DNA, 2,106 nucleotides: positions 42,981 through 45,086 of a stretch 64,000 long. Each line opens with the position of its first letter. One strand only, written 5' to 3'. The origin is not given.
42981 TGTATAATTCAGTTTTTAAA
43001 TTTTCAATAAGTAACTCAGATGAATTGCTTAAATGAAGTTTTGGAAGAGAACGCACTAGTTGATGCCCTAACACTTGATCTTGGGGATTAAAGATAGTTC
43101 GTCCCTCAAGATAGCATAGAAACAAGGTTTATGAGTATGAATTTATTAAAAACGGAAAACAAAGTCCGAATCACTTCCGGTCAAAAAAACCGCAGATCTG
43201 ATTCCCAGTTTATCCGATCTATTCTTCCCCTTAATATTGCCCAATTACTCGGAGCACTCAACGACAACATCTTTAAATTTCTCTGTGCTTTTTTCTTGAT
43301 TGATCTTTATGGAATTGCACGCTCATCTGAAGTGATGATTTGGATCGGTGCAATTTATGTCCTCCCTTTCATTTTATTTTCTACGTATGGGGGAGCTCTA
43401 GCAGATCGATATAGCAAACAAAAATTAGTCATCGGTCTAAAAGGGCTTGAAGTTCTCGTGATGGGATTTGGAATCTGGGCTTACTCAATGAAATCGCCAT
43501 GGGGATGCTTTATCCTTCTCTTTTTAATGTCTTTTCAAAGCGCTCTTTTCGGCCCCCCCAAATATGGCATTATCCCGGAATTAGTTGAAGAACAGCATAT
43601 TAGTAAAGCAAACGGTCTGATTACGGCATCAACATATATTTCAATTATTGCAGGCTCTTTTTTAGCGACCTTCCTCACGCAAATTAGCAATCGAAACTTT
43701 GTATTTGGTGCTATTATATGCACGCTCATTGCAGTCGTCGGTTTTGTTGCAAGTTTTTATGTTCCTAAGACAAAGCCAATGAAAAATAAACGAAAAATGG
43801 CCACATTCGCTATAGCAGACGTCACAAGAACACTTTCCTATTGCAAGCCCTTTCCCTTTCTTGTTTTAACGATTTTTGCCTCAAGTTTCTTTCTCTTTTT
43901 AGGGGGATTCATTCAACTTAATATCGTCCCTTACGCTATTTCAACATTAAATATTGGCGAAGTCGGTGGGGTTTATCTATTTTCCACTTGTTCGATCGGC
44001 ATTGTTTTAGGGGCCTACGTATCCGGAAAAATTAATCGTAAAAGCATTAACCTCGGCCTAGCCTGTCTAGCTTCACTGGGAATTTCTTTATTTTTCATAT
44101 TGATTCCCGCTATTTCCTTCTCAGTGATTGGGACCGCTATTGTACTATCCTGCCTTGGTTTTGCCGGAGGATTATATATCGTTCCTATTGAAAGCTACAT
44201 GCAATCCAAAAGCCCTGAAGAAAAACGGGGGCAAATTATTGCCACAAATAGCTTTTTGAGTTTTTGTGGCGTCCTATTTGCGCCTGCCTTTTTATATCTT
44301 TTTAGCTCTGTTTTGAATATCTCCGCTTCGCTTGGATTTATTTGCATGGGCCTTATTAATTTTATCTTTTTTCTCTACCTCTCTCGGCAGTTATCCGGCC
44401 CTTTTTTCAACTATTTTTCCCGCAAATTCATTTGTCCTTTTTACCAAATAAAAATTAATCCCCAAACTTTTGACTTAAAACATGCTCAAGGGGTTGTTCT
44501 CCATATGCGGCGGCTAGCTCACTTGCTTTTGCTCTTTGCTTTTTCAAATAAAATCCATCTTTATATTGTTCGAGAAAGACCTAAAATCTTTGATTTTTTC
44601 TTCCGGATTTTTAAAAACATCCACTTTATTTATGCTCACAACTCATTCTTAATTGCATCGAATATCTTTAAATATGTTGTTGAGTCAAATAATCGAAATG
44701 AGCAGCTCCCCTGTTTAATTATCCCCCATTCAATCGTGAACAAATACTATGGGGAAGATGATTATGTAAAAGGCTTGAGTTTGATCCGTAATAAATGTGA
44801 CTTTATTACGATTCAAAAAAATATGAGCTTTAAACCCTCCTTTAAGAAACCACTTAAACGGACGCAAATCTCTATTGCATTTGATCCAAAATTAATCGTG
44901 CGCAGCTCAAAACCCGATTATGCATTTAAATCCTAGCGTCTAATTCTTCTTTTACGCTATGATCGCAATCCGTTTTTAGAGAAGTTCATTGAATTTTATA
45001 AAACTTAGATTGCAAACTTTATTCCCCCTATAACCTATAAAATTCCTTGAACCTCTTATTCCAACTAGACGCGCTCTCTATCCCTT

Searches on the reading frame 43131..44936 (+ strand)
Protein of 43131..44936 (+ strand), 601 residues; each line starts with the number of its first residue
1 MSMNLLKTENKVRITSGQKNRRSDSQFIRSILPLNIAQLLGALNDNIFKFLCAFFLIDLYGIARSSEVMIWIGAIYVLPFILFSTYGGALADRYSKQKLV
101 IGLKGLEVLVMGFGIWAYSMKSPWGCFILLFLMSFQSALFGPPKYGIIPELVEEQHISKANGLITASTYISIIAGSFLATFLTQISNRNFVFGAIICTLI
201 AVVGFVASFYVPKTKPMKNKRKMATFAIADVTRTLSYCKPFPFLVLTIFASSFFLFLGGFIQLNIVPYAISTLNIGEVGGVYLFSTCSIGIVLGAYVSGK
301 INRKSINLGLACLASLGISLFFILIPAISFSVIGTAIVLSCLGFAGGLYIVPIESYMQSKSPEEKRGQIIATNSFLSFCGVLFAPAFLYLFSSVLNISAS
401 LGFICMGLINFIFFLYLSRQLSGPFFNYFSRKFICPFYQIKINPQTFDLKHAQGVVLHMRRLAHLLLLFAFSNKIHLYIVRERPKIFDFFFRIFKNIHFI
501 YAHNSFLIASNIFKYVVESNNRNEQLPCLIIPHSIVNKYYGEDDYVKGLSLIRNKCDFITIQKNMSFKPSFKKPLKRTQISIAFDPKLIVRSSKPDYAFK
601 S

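Call 47: search_protein_families(library=pfam, proteins=[window:43131-44936:+], max_evalue=0.001)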
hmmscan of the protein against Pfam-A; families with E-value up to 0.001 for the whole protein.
window:43131-44936:+ (601 aa): 2 families
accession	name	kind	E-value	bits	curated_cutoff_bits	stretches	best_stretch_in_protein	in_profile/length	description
PF07690.21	MFS_1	-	1.7e-28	100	33.4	1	37-385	4-347/347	Major Facilitator Superfamily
PF05977.19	MFS_3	-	3.7e-12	45.9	27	1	65-416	43-391/524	Transmembrane secretion effector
